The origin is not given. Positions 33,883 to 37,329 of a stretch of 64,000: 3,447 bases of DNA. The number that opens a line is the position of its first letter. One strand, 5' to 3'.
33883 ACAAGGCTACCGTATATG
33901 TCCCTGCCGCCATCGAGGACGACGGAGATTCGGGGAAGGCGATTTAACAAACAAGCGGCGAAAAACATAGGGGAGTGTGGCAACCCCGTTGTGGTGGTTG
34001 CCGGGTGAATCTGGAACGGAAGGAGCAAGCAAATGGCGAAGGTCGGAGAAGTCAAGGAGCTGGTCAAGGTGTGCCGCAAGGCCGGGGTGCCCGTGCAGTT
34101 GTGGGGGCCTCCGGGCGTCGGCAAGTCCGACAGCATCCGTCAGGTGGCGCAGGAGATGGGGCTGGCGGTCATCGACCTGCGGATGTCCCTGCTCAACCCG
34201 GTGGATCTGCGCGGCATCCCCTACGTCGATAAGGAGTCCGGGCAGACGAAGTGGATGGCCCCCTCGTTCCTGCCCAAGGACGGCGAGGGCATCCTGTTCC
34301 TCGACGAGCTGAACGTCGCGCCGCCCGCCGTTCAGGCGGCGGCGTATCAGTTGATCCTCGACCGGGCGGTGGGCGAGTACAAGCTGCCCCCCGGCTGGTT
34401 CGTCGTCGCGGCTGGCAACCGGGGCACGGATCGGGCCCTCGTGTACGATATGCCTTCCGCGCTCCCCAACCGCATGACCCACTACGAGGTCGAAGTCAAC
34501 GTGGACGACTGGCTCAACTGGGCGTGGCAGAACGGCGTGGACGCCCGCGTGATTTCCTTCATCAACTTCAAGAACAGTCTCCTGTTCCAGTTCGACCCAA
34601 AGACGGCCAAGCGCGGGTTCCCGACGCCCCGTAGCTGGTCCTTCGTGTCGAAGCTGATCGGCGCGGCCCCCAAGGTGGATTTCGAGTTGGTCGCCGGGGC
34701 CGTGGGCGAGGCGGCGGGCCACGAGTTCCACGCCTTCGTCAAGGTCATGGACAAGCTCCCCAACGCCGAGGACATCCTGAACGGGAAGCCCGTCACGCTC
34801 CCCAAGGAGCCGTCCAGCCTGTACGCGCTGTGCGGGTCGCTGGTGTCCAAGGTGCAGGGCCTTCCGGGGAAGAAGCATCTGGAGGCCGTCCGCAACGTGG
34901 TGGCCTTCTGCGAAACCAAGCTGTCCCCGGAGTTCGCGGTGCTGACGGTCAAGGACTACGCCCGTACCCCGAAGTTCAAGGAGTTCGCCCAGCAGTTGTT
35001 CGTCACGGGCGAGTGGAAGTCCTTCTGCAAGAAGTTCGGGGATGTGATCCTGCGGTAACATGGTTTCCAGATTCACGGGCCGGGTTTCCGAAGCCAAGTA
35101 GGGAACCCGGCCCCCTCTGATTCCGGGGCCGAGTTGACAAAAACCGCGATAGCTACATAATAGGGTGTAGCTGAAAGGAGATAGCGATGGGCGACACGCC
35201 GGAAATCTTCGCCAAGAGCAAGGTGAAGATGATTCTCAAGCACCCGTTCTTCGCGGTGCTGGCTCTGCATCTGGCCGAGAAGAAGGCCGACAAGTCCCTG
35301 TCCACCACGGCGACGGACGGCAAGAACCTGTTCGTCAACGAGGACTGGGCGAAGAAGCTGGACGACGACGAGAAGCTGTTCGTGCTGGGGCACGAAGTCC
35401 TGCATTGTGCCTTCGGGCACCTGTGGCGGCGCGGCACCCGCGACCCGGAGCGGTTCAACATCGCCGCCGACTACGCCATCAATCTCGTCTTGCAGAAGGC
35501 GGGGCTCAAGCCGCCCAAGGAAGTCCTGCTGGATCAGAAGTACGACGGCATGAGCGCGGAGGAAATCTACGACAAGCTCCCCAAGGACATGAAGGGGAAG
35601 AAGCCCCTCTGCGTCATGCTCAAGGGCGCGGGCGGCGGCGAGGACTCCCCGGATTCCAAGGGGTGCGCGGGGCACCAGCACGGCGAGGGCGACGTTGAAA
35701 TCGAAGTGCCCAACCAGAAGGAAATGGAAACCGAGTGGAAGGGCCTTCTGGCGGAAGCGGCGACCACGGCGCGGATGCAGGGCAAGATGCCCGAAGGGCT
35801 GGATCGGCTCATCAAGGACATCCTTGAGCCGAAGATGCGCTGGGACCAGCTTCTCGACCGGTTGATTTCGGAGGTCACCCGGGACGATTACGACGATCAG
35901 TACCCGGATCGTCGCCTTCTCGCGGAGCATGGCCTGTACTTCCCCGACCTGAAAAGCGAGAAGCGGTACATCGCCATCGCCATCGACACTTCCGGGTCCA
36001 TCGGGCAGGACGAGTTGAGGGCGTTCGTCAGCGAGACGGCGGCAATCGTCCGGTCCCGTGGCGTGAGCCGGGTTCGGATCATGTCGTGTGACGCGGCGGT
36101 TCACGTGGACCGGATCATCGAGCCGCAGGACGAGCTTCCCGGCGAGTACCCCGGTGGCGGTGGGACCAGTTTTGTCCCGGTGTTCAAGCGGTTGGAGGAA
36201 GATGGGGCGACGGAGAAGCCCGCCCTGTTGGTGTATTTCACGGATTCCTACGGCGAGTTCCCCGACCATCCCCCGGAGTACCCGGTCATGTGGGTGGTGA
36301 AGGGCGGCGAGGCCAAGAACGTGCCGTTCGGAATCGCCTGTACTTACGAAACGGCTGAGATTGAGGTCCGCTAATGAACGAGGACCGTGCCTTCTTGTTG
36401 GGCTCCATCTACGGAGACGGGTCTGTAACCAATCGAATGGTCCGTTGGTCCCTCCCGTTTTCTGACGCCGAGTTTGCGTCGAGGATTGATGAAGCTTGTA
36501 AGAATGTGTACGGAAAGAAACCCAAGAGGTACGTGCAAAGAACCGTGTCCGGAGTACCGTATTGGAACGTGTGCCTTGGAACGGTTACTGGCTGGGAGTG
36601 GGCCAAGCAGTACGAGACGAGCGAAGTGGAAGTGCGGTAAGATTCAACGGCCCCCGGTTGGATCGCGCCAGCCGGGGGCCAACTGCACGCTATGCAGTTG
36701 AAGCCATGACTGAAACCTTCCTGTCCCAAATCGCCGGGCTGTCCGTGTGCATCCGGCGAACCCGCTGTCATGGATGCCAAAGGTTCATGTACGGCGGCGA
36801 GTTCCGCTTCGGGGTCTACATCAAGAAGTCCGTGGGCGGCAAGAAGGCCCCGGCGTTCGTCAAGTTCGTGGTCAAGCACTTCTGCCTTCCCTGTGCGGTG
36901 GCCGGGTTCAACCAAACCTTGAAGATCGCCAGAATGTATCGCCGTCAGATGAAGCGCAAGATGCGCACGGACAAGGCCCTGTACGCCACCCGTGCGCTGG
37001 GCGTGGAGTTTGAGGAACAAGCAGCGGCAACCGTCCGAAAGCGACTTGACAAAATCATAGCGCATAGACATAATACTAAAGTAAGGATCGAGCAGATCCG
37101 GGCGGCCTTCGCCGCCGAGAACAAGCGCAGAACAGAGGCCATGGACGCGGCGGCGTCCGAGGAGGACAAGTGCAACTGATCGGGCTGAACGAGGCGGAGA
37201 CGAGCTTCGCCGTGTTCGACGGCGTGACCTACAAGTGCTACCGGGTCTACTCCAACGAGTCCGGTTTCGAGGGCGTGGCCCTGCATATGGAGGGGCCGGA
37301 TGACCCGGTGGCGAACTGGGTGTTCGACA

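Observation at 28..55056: Genome-wide network of a 17-bp palindromic operator (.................)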

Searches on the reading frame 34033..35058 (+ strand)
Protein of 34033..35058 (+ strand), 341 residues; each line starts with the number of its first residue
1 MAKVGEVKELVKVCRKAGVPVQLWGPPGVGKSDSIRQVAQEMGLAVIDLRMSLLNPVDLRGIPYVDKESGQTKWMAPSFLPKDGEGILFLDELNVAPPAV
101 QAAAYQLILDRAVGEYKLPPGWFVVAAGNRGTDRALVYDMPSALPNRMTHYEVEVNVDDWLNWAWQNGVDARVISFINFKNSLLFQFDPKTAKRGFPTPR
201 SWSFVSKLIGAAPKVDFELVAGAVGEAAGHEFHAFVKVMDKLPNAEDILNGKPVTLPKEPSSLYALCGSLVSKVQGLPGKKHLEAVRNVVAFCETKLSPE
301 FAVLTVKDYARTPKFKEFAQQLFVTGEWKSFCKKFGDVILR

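Call 21: search_protein_families(library=phrogs, proteins=[window:34033-35058:+], max_evalue=0.001)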
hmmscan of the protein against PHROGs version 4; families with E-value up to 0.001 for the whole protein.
window:34033-35058:+ (341 aa): 5 families
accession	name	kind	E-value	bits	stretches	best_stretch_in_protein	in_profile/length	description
phrog_1297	-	other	9.3e-99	331.8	1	3-339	10-353/356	ATPase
phrog_16335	-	other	3.3e-32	112.8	1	10-160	18-174/267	ATPase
phrog_249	-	moron, auxiliary metabolic gene and host takeover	1e-08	35.9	1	5-111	116-219/380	porphyrin biosynthesis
phrog_21479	-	unknown function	8.2e-08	33.1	1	16-59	25-67/68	-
phrog_16448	-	other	2.3e-05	23.9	1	10-175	441-609/680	ATPase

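Call 22: search_protein_families(library=pfam, proteins=[window:34033-35058:+], max_evalue=0.01)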
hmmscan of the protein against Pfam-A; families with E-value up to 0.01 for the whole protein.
window:34033-35058:+ (341 aa): 4 families
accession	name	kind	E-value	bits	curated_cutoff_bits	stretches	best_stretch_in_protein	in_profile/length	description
PF00004.35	AAA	-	4e-07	31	21.2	1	23-148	3-123/131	ATPase family associated with various cellular activities (AAA)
PF07726.17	AAA_3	-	1.7e-06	28.4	27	1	23-147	4-128/131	ATPase family associated with various cellular activities (AAA)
PF07728.20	AAA_5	-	0.00028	21.3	22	1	21-113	2-95/139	AAA domain (dynein-related subfamily)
PF20030.5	bpMoxR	-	0.00055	19.5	27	1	6-103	19-116/205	MoxR domain in the MoxR-vWA-beta-propeller ternary systems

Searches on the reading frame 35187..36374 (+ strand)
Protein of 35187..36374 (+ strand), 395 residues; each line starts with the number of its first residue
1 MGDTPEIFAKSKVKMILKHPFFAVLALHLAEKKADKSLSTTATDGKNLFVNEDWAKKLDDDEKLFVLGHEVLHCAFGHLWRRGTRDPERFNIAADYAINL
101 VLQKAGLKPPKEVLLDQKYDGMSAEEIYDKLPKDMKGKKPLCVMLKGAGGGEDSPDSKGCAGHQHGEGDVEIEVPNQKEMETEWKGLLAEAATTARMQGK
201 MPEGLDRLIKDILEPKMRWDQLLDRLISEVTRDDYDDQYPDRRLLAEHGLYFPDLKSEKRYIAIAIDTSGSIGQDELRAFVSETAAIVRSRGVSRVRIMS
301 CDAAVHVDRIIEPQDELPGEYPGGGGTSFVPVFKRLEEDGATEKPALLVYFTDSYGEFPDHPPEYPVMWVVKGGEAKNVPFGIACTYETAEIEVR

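Call 21: search_protein_families(library=phrogs, proteins=[window:35187-36374:+], max_evalue=0.001)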
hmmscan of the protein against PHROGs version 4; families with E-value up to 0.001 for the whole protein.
window:35187-36374:+ (395 aa): 2 families
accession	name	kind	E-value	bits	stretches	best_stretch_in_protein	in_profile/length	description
phrog_1314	-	DNA, RNA and nucleotide metabolism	1.2e-92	312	1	7-388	14-391/394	HNH endonuclease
phrog_30358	-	unknown function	9.6e-10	39.7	1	193-383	7-195/204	-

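Call 22: search_protein_families(library=pfam, proteins=[window:35187-36374:+], max_evalue=0.01)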
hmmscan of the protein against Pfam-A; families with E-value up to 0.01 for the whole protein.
window:35187-36374:+ (395 aa): 3 families
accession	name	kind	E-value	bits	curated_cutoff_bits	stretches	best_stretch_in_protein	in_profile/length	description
PF13203.12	DUF2201_N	-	1.2e-42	146.9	23.2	1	10-251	8-266/271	Putative metallopeptidase domain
PF09967.15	DUF2201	-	2e-21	76.8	26.4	1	262-383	1-118/123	VWA-like domain (DUF2201)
PF01435.24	Peptidase_M48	-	0.0051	17.1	20.3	1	43-81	44-83/186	Peptidase family M48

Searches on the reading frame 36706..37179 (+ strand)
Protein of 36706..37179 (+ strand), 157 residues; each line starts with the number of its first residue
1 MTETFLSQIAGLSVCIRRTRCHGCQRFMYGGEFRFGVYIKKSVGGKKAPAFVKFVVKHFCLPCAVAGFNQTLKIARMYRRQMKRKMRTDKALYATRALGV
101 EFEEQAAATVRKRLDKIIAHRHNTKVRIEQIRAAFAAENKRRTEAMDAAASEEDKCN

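Call 21: search_protein_families(library=phrogs, proteins=[window:36706-37179:+], max_evalue=0.001)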
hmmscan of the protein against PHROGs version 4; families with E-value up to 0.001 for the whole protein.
window:36706-37179:+ (157 aa): 0 families

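Call 22: search_protein_families(library=pfam, proteins=[window:36706-37179:+], max_evalue=0.01)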
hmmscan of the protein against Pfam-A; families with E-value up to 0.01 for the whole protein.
window:36706-37179:+ (157 aa): 0 families

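Call 57: find_homologous_proteins(query=window:36706-37179:+)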
Query window:36706-37179:+ (157 aa): 2 proteins with E <= 0.001 among 41 candidates. Only proteins of 86 to 275 residues were searched: fused or split forms outside these lengths cannot appear, so this answer is no evidence that the protein stands alone or is whole; find_related_loci, which searches DNA, has no such limit.
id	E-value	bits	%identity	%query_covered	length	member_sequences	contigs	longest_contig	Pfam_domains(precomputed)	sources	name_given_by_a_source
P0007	1.0e-77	277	100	83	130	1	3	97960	-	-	-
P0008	1.0e-61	225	81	83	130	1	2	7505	-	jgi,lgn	jgi:hypothetical protein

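Call 58: find_encoding_contigs(protein=P0008, flank=4000, max_places=2)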
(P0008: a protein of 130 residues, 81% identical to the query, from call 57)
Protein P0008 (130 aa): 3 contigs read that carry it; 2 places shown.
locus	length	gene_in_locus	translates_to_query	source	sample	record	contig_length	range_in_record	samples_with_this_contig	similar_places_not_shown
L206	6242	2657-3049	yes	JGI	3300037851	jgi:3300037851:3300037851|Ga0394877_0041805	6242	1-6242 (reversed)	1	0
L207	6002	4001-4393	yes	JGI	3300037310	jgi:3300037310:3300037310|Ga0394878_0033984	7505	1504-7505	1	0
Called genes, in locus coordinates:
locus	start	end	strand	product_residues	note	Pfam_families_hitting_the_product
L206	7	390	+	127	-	-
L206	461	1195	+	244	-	PF03161:LAGLIDADG_2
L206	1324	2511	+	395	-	PF13203:DUF2201_N, PF09967:DUF2201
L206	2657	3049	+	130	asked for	-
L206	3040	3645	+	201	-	-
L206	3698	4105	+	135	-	-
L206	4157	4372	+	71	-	-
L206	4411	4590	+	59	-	-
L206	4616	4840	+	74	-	-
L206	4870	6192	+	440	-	-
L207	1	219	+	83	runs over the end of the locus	-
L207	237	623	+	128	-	-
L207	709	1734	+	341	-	PF00004:AAA (weak), PF07726:AAA_3 (weak)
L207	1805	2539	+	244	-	PF03161:LAGLIDADG_2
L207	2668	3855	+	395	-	PF13203:DUF2201_N, PF09967:DUF2201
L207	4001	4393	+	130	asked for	-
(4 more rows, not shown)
